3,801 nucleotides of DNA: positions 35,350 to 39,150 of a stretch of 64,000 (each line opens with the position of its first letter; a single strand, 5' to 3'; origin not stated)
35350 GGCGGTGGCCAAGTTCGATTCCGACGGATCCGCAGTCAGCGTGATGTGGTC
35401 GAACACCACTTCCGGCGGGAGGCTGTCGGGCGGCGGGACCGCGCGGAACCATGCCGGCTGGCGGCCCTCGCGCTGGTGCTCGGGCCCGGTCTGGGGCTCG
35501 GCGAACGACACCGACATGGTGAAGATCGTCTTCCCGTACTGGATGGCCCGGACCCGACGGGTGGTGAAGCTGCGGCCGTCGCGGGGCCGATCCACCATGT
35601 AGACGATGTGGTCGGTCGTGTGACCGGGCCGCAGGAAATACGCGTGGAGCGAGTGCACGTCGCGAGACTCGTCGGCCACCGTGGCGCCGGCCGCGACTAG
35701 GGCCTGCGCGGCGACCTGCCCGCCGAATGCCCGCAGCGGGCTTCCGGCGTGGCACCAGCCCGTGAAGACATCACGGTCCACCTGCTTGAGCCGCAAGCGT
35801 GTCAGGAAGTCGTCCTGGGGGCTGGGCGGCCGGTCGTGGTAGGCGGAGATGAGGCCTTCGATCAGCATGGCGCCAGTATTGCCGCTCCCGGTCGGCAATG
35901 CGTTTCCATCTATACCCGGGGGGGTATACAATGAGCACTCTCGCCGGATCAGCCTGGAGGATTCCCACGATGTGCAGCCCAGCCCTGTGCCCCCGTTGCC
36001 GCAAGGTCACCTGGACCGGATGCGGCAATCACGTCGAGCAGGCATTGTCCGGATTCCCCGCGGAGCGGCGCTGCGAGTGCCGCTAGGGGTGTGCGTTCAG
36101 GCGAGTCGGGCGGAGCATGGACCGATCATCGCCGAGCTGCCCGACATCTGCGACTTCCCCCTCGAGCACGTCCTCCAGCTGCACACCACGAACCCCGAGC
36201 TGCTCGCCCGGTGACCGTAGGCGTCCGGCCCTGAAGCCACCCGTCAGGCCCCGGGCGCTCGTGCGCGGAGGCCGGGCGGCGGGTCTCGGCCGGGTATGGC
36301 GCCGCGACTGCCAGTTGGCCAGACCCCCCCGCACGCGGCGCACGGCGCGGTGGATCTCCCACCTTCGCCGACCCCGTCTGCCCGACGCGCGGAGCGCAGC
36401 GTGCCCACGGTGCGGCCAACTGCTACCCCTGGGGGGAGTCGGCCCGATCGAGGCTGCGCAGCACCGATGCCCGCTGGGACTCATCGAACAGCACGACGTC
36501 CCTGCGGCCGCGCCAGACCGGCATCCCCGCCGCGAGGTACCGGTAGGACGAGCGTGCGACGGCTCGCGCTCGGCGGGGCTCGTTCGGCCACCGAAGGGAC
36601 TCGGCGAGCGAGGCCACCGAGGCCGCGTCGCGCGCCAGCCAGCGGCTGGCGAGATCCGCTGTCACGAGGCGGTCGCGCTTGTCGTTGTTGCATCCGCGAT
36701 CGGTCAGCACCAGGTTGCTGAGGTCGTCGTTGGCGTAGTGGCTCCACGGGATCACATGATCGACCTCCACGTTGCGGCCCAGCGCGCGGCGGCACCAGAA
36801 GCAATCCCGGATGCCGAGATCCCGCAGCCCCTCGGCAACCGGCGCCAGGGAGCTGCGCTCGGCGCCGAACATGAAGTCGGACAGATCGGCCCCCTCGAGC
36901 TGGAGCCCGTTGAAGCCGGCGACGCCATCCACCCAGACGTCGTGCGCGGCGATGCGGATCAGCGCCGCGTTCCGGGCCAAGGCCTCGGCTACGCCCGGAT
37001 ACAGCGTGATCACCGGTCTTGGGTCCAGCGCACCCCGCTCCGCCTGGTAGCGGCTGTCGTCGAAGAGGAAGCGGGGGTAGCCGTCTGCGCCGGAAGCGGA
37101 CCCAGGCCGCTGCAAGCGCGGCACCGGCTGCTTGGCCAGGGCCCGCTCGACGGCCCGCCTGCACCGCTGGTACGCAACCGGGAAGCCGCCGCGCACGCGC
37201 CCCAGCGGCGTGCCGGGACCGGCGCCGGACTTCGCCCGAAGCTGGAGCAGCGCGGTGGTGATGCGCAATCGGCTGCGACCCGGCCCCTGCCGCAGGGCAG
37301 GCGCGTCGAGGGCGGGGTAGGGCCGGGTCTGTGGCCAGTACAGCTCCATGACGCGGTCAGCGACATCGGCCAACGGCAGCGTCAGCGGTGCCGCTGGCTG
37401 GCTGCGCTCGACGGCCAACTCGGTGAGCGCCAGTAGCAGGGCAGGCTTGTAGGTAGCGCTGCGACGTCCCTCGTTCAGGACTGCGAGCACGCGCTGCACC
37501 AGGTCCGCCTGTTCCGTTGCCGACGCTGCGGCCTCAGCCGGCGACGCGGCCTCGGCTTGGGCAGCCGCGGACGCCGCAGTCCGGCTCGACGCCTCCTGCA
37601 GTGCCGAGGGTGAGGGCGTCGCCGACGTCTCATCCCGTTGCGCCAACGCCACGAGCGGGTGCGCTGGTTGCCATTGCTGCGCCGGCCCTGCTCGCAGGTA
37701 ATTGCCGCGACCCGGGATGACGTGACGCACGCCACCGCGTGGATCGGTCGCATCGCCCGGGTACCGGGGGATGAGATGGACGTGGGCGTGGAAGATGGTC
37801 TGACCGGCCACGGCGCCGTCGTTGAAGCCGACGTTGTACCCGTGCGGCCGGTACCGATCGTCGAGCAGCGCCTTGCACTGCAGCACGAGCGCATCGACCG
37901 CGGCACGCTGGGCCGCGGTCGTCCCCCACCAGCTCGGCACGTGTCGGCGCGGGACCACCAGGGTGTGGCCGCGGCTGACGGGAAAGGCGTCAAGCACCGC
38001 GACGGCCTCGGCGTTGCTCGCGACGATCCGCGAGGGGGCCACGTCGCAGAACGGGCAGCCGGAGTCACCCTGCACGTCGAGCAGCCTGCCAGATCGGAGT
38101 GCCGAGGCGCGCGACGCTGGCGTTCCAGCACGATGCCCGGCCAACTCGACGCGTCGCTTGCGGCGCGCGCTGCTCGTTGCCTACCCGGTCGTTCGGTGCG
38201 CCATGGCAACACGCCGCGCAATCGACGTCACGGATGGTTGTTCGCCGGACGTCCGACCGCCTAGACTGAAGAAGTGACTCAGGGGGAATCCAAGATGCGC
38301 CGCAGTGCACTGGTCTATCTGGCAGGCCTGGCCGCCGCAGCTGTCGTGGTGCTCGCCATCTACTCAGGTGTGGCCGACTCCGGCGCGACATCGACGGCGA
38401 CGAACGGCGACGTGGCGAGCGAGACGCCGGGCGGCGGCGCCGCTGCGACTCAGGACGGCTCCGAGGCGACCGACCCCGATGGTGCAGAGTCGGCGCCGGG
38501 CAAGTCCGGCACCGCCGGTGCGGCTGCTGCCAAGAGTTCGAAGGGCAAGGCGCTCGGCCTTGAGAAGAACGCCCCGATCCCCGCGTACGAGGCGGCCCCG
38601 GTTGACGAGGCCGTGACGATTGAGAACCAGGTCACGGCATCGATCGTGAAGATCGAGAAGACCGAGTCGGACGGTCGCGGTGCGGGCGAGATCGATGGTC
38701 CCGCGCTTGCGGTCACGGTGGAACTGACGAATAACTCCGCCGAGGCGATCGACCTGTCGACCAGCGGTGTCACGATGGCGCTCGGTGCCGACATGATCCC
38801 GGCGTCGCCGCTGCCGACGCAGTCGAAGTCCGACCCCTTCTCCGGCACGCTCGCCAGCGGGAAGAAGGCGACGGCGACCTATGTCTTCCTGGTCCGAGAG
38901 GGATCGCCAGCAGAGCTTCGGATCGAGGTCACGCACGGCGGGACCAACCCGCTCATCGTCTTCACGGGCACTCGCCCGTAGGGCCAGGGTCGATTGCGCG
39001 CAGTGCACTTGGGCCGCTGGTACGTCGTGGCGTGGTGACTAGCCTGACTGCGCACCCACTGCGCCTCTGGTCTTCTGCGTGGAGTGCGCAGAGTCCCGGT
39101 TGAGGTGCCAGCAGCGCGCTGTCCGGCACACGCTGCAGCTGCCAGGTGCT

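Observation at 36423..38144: Stand-alone HIT - unknown - HNH fusion protein at the edge of the accessory region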

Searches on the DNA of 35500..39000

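Call 99: search_rna_families(source=window, start=35500, end=39000, threshold=evalue, max_evalue=0.1)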
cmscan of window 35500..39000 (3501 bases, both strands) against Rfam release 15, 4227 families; matches with E-value up to 0.1: 0.
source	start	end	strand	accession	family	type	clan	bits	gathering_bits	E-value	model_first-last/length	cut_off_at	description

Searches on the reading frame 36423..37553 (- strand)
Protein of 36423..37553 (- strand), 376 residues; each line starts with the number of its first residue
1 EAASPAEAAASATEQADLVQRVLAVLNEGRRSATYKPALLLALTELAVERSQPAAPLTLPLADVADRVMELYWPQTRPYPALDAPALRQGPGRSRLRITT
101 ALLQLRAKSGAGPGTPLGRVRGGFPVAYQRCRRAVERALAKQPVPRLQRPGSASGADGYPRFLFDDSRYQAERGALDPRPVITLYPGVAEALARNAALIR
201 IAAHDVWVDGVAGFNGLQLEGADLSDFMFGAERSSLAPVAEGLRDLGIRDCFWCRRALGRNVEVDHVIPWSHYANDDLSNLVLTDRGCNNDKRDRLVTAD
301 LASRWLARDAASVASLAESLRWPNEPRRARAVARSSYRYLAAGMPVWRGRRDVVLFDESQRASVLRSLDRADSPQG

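Call 45: search_dna_similar(query=window:36423-37553:-, collection=plasmids, mode=protein, max_rows=15)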
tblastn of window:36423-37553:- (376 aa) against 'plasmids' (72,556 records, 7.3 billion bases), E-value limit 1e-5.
Records with a match: 16; places in all: 16; records where one place covers at least 80% of the query: 1.
Best place of each record, by identity: <60% 16.
By first word of the organism name: Pseudoalteromonas 6; Acinetobacter 5; Polaromonas 2; Aromatoleum 1; Marinomonas 1; Treponema 1.
By predicted mobility (MOB-suite, as given by PLSDB): non-mobilizable 11; mobilizable 4; conjugative 1.
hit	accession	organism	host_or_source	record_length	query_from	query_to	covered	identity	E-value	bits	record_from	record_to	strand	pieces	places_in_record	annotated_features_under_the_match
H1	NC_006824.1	Aromatoleum aromaticum EbN1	-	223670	18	308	77%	38.0%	9e-25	113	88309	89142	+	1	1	HNH endonuclease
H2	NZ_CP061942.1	Marinomonas algicola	Ulva pertusa (algae),microorganism ...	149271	19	316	79%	31.7%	9e-24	110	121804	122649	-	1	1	HNH endonuclease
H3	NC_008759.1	Polaromonas naphthalenivorans CJ2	-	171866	25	308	76%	31.5%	1e-18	95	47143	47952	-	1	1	HNH endonuclease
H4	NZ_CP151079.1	Acinetobacter baumannii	-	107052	18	309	78%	29.4%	3e-20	100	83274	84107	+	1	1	HNH endonuclease signature motif containing protein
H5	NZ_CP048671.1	Acinetobacter sp. YH12138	Pig,feces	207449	18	309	78%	29.1%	6e-20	99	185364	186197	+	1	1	HNH endonuclease domain-containing protein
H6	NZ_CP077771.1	Pseudoalteromonas shioyasakiensis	Haliotis discus hannai,plate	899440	17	305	77%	29.3%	1e-18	95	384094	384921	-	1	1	HNH endonuclease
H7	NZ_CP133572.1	Pseudoalteromonas sp. HL-AS2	sediment core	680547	17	305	77%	28.8%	3e-19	97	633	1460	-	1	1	HNH endonuclease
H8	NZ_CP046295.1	Acinetobacter lwoffii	Homo sapiens,clinical isolate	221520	18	320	81%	27.4%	2e-20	100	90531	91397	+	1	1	HNH endonuclease signature motif containing protein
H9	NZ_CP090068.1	Acinetobacter sp. SH20PTE14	pig manure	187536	18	309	78%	28.4%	2e-17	92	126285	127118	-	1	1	HNH endonuclease domain-containing protein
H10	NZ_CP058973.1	Pseudoalteromonas sp. JSTW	cell culture,marine sediment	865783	17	305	77%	28.5%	8e-22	104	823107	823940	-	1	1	HNH endonuclease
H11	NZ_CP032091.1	Pseudoalteromonas donghaensis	cell culture,seawater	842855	17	305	77%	28.5%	9e-22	104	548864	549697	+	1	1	HNH endonuclease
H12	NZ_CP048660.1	Acinetobacter piscicola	Pig,feces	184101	18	309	78%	28.1%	1e-16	89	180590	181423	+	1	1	HNH endonuclease domain-containing protein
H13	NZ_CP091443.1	Pseudoalteromonas sp. CF6-2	sediment,South Sea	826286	17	305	77%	27.5%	1e-21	103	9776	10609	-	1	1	HNH endonuclease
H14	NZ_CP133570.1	Pseudoalteromonas sp. HL-AS1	sediment core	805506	17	309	78%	26.3%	6e-18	93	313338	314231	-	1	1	HNH endonuclease domain-containing protein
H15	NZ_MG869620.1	Polaromonas sp. H6N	Hansbreen Glacier, Spitsbergen, surface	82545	216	319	28%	36.5%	2e-8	64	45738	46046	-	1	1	hypothetical protein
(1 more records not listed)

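Call 46: search_dna_similar(query=window:36423-37553:-, collection=phages, mode=protein, max_rows=15)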
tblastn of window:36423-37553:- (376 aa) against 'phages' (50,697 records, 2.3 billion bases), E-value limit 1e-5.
No match.

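Call 47: get_annotated_region(hit=H4, flank=8000)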
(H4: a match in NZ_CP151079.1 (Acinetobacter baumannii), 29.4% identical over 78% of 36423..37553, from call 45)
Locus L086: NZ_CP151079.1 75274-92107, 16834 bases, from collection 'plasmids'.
description: Acinetobacter baumannii strain PUMA0052 plasmid pPUMA0052_1, complete sequence
organism: Acinetobacter baumannii (NCBI taxid 470)
taxonomy: Bacteria; Pseudomonadota; Gammaproteobacteria; Moraxellales; Moraxellaceae; Acinetobacter; Acinetobacter baumannii
host: -; source: -; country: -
typing (MOB-suite, as given by PLSDB): mobilizable; replicon rep_cluster_639; relaxase MOBP
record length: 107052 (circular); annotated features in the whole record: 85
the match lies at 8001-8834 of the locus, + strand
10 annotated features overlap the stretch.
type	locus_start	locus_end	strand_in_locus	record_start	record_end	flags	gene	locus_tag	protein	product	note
CDS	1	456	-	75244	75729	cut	dps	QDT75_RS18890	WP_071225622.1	DNA starvation/stationary phase protection protein Dps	-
CDS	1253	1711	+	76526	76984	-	-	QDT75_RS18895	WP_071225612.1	hypothetical protein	-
CDS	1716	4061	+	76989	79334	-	-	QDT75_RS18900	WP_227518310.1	hypothetical protein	-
CDS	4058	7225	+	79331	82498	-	-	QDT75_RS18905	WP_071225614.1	site-specific integrase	-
CDS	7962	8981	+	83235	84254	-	-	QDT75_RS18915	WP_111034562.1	HNH endonuclease signature motif containing protein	-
CDS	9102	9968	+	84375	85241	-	-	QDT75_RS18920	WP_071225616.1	WYL domain-containing protein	-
CDS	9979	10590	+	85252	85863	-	-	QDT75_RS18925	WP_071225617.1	DUF1819 family protein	-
CDS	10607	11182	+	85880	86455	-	-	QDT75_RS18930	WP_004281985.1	DUF1788 domain-containing protein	-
CDS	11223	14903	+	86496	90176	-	brxC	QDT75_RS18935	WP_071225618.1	BREX system P-loop protein BrxC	-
CDS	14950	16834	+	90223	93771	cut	pglX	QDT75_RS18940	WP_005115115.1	BREX-1 system adenine-specific DNA-methyltransferase PglX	-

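Call 48: get_annotated_region(hit=H1, flank=8000)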
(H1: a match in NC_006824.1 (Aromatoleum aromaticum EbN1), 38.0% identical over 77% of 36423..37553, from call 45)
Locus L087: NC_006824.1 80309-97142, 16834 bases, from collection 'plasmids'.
description: Aromatoleum aromaticum EbN1 plasmid 2, complete sequence
organism: Aromatoleum aromaticum EbN1 (NCBI taxid 76114)
taxonomy: Bacteria; Pseudomonadota; Betaproteobacteria; Rhodocyclales; Rhodocyclaceae; Aromatoleum; Aromatoleum aromaticum; Aromatoleum aromaticum EbN1
host: -; source: -; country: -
typing (MOB-suite, as given by PLSDB): conjugative; replicon rep_cluster_1841; relaxase MOBP; mating-pair formation MPF_T
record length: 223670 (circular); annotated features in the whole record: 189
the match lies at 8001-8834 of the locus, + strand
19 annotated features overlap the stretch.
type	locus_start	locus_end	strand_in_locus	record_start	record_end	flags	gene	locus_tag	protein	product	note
CDS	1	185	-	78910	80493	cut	-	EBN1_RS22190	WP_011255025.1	UbiD family decarboxylase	-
CDS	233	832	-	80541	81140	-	-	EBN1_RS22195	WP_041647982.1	UbiX family flavin prenyltransferase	-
CDS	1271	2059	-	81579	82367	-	-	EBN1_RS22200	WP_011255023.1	IclR family transcriptional regulator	GO:0006355 - regulation of DNA-templated transcription [Evidence IEA]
CDS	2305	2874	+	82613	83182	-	idi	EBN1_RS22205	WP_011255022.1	isopentenyl-diphosphate Delta-isomerase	GO:0008299 - isoprenoid biosynthetic process [Evidence IEA]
CDS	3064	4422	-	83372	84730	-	-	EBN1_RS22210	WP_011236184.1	IS1182-like element ISAzo1 family transposase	GO:0006313 - DNA transposition [Evidence IEA]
CDS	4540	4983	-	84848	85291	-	-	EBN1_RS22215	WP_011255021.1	transposase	-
CDS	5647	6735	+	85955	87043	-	istA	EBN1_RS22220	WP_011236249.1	IS21-like element ISAzo17 family transposase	GO:0006313 - DNA transposition [Evidence IEA]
CDS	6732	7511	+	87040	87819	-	istB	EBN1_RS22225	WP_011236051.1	IS21-like element ISAzo17 family helper ATPase IstB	-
CDS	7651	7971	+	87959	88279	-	-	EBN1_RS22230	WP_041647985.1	HIT family protein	-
CDS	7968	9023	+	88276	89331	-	-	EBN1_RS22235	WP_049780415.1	HNH endonuclease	-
CDS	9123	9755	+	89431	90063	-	-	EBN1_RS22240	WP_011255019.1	SOS response-associated peptidase family protein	GO:0006974 - DNA damage response [Evidence IEA]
CDS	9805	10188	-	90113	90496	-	-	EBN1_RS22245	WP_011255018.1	H-NS histone family protein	-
CDS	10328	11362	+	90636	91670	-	-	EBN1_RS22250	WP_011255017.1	IS630-like element ISAzo32 family transposase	GO:0006313 - DNA transposition [Evidence IEA]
CDS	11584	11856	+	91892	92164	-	-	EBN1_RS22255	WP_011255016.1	helix-turn-helix transcriptional regulator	-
CDS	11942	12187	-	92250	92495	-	-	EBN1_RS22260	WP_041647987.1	hypothetical protein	-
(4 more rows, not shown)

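Call 49: get_annotated_region(hit=H2, flank=8000)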
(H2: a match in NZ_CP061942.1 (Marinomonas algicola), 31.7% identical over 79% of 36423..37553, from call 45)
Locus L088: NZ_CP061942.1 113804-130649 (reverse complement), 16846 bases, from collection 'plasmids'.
description: Marinomonas algicola strain SM1966 plasmid punamed1, complete sequence
organism: Marinomonas algicola (NCBI taxid 2773454)
taxonomy: Bacteria; Pseudomonadota; Gammaproteobacteria; Oceanospirillales; Oceanospirillaceae; Marinomonas; Marinomonas algicola
host: -; source: Ulva pertusa (algae),microorganism culture; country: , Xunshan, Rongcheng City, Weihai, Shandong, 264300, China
typing (MOB-suite, as given by PLSDB): non-mobilizable
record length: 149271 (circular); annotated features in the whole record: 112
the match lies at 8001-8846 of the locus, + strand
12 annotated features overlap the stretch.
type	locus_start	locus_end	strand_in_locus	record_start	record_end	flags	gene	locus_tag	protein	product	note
CDS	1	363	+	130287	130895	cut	-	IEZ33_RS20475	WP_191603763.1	Fic family protein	-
CDS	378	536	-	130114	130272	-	-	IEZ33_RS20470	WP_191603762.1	hypothetical protein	-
CDS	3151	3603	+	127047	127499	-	-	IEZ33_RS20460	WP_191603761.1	MarR family transcriptional regulator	GO:0006355 - regulation of DNA-templated transcription [Evidence IEA]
CDS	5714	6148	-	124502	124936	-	-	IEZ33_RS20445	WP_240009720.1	pseudoazurin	-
CDS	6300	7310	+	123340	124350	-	-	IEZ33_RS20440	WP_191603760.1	WYL domain-containing protein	-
CDS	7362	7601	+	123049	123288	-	-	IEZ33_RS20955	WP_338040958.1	hypothetical protein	-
CDS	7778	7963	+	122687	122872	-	-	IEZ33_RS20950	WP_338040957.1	hypothetical protein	-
CDS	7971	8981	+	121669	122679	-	-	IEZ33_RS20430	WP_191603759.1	HNH endonuclease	-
CDS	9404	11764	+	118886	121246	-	-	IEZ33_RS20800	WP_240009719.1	AAA family ATPase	-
CDS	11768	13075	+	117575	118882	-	-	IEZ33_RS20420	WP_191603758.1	McrC family protein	-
CDS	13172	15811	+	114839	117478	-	-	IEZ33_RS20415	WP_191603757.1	type I restriction-modification system subunit M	GO:0006306 - DNA methylation [Evidence IEA]; GO:0009307 - DNA restriction-modification system [Evidence IEA]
CDS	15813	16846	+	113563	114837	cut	-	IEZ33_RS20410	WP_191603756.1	restriction endonuclease subunit S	-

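Call 50: get_annotated_region(hit=H6, flank=8000)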
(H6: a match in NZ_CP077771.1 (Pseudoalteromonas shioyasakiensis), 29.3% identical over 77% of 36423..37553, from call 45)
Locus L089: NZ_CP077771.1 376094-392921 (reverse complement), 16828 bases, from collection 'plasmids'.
description: Pseudoalteromonas shioyasakiensis strain SDCH90 plasmid p1, complete sequence
organism: Pseudoalteromonas shioyasakiensis (NCBI taxid 1190813)
taxonomy: Bacteria; Pseudomonadota; Gammaproteobacteria; Alteromonadales; Pseudoalteromonadaceae; Pseudoalteromonas; Pseudoalteromonas shioyasakiensis
host: -; source: Haliotis discus hannai,plate; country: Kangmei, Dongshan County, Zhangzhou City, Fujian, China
typing (MOB-suite, as given by PLSDB): non-mobilizable
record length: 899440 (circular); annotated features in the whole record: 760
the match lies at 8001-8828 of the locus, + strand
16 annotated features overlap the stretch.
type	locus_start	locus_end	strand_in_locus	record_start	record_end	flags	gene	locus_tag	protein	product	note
CDS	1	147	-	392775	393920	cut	-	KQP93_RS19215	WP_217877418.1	porin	-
CDS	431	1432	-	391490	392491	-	-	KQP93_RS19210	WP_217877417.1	alpha/beta hydrolase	-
CDS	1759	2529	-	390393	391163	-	-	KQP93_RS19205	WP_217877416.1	EAL domain-containing protein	-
CDS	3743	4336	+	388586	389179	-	-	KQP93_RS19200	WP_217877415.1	class I SAM-dependent methyltransferase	-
CDS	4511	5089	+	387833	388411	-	-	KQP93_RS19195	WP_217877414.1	hypothetical protein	-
CDS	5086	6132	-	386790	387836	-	-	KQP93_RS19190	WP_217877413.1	hypothetical protein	-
CDS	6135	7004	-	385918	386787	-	-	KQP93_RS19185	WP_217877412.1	hypothetical protein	-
CDS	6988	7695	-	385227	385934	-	-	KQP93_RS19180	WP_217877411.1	hypothetical protein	-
CDS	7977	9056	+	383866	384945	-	-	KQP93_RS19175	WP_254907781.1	HNH endonuclease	-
CDS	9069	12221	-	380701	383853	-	-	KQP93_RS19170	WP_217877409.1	DEAD/DEAH box helicase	-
CDS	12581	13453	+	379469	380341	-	-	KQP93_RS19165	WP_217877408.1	nuclease-related domain-containing protein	-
CDS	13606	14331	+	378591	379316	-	-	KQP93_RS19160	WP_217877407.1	hypothetical protein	-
CDS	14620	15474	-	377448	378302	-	-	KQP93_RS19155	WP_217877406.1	LysR family transcriptional regulator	GO:0006355 - regulation of DNA-templated transcription [Evidence IEA]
CDS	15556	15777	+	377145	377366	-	-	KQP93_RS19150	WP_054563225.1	DUF2798 domain-containing protein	-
CDS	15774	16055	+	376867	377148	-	-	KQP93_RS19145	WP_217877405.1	antibiotic biosynthesis monooxygenase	-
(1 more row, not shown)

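Call 51: get_annotated_region(hit=H3, flank=8000)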
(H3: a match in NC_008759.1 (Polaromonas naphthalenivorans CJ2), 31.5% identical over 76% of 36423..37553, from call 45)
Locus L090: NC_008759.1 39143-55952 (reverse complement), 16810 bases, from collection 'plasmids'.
description: Polaromonas naphthalenivorans CJ2 plasmid pPNAP03, complete sequence
organism: Polaromonas naphthalenivorans CJ2 (NCBI taxid 365044)
taxonomy: Bacteria; Pseudomonadota; Betaproteobacteria; Burkholderiales; Comamonadaceae; Polaromonas; Polaromonas naphthalenivorans; Polaromonas naphthalenivorans CJ2
host: -; source: -; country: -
typing (MOB-suite, as given by PLSDB): non-mobilizable; replicon rep_cluster_29
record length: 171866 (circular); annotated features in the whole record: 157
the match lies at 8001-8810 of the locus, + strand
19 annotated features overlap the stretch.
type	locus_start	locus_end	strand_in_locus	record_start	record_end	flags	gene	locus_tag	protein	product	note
CDS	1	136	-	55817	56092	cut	xseB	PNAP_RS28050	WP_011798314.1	exodeoxyribonuclease VII small subunit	GO:0006308 - DNA catabolic process [Evidence IEA]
CDS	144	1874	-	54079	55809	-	xseA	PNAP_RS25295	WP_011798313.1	exodeoxyribonuclease VII large subunit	GO:0006308 - DNA catabolic process [Evidence IEA]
CDS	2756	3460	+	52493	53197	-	-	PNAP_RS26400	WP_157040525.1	hypothetical protein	-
CDS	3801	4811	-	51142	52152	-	-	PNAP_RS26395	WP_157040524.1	hypothetical protein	-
CDS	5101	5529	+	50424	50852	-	-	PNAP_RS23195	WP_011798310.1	DUF2784 domain-containing protein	-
CDS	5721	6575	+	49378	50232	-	-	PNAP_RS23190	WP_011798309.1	hypothetical protein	-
CDS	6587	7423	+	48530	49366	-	-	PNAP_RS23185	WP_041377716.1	hypothetical protein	-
CDS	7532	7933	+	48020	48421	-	-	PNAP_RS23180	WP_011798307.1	HIT family protein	-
CDS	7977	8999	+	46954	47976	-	-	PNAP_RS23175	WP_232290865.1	HNH endonuclease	-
CDS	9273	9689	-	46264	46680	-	-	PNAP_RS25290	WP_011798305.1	hypothetical protein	-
CDS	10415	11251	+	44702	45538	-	-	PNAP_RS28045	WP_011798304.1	DUF3703 domain-containing protein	-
CDS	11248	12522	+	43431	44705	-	-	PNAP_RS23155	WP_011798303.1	cytochrome c peroxidase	-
CDS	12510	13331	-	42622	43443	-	-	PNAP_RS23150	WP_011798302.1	AraC family transcriptional regulator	-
CDS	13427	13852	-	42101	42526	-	-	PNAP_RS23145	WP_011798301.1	hypothetical protein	-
CDS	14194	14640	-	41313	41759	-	-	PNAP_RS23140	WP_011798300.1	DUF1810 domain-containing protein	-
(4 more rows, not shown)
